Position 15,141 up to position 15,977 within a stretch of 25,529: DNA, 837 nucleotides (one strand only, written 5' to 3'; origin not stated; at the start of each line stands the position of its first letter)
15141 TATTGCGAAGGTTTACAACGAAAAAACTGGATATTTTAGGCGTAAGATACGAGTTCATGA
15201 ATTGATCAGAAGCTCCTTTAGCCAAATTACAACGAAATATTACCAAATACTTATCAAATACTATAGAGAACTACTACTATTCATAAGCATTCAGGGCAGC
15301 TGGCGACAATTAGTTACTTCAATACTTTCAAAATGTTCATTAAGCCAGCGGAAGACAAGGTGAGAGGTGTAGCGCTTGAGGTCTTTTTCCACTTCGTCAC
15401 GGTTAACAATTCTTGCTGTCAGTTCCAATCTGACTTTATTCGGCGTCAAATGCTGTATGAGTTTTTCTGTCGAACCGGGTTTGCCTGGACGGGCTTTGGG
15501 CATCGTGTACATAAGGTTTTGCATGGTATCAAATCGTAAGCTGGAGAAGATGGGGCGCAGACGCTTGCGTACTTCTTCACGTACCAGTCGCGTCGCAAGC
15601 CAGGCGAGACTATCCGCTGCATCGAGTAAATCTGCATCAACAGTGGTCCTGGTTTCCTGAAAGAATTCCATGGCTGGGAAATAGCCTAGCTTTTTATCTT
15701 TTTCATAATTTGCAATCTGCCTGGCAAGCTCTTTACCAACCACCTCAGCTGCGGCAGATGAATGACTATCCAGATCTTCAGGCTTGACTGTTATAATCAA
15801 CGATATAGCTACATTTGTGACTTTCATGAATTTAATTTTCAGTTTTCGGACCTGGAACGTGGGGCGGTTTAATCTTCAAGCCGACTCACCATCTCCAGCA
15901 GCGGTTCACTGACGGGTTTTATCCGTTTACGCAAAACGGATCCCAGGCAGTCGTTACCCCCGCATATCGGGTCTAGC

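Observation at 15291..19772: Coupled Sel1 - MoxR AAA+ - HExxH/VWA - DsrS - hypothetical operon: candidate ATP-driven remodelling system for sulfur oxidation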

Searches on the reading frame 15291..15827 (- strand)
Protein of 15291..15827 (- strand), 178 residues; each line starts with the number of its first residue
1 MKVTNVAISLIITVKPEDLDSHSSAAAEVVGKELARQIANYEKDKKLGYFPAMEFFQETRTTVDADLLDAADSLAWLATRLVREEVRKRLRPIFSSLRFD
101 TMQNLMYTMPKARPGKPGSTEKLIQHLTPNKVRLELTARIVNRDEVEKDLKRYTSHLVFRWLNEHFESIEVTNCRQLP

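Call 3: search_protein_families(library=pfam, proteins=[window:15291-15827:-], max_evalue=0.01)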
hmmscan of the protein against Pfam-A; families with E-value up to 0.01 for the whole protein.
window:15291-15827:- (178 aa): 0 families

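Call 4: search_protein_families(library=ncbifam, proteins=[window:15291-15827:-], max_evalue=0.01)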
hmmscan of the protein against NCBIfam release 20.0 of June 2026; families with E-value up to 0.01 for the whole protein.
window:15291-15827:- (178 aa): 0 families

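Call 80: predict_structure(alignment_id=A2)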
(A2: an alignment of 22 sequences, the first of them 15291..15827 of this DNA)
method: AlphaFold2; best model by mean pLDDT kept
length: 178 residues; sequences in the alignment: 22
mean_pLDDT: 93.2   pTM: 0.86
mean pLDDT of the five models: 93.2, 91.5, 91.5, 91.2, 91.0
residues with pLDDT >= 90: 152; 70-90: 21; 50-70: 5; < 50: 0
segments of 3 or more residues with pLDDT < 50: none
pLDDT, mean of each block of 10 residues (from residue 1): 92 95 91 96 94 90 91 97 97 95 95 94 97 97 74 92 96 93
secondary structure, 60 per line:
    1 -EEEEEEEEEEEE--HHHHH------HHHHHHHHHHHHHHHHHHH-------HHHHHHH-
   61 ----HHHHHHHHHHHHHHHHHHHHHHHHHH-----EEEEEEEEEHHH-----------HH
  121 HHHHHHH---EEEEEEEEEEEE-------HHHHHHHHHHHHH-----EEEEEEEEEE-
elements in order: E2-13 H16-20 H27-45 H53-59 H65-90 E96-104 H119-127 E131-142 H150-162 E168-177

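Call 85: fold_search(model_id=the predicted structure, library=pdb)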
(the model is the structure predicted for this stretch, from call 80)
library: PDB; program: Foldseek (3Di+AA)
matches with E <= 10: 550; with E <= 0.001: 0
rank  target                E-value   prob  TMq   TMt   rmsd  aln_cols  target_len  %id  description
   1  4pya                  8.3e-03  0.51  0.23  0.27  19.1       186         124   12  MoaC K51A in complex with 3',8-cH2GTP (released 2015-04-29)
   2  4pyd_F                9.5e-03  0.57  0.23  0.29  10.6       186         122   11  MoaC in complex with cPMP crystallized in space group P212121 (released 2015-04-29)
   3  4pyd_B                1.0e-02  0.66  0.24  0.29   8.8       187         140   10  MoaC in complex with cPMP crystallized in space group P212121 (released 2015-04-29)
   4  3dlj_A                1.0e-02  0.30  0.27  0.13  20.6       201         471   12  Crystal structure of human carnosine dipeptidase 1 (released 2008-08-19)
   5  2ide_F                1.1e-02  0.28  0.18  0.21  11.2       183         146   12  Crystal Structure of the molybdenum cofactor biosynthesis protein C (TTHA1789) from Thermus Theromophilus HB8 (released 2007-09-25)
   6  2ohd_A                1.2e-02  0.41  0.22  0.25  11.4       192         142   10  Crystal structure of hypothetical molybdenum cofactor biosynthesis protein C from Sulfolobus tokodaii (released 2007-11-27)
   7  4p71_A                1.3e-02  0.99  0.35  0.09   7.3       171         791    9  Apo PheRS from P. aeuriginosa (released 2014-06-25)
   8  4pyd_D                1.4e-02  0.54  0.23  0.26  10.7       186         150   10  MoaC in complex with cPMP crystallized in space group P212121 (released 2015-04-29)
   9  3n5f_A                1.6e-02  0.66  0.28  0.15   9.3       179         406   11  Crystal Structure of L-N-carbamoylase from Geobacillus stearothermophilus CECT43 (released 2011-05-25)
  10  1z2l_A                1.8e-02  0.72  0.29  0.15   8.9       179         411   11  Crystal structure of Allantoate-amidohydrolase from E.coli K12 in complex with substrate Allantoate (released 2005-03-22)
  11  2ide_C                1.8e-02  0.21  0.18  0.21  11.3       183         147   13  Crystal Structure of the molybdenum cofactor biosynthesis protein C (TTHA1789) from Thermus Theromophilus HB8 (released 2007-09-25)
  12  6p8t_E                2.0e-02  0.96  0.34  0.09   7.6       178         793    8  Acinetobacter baumannii tRNA synthetase in complex with compound 1 (released 2020-11-18)
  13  4pyd_A                2.0e-02  0.54  0.25  0.29   8.6       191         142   10  MoaC in complex with cPMP crystallized in space group P212121 (released 2015-04-29)
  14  1eks                  2.0e-02  0.44  0.23  0.27  10.2       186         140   10  ASP128ALA VARIANT OF MOAC PROTEIN FROM E. COLI (released 2000-09-20)
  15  4pyd_C                2.2e-02  0.38  0.23  0.24  19.0       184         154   12  MoaC in complex with cPMP crystallized in space group P212121 (released 2015-04-29)
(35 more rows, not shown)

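Call 96: search_protein_families(library=padloc, proteins=[window:15291-15827:-], max_evalue=0.01)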
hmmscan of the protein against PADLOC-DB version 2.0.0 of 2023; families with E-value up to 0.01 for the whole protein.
window:15291-15827:- (178 aa): 0 families
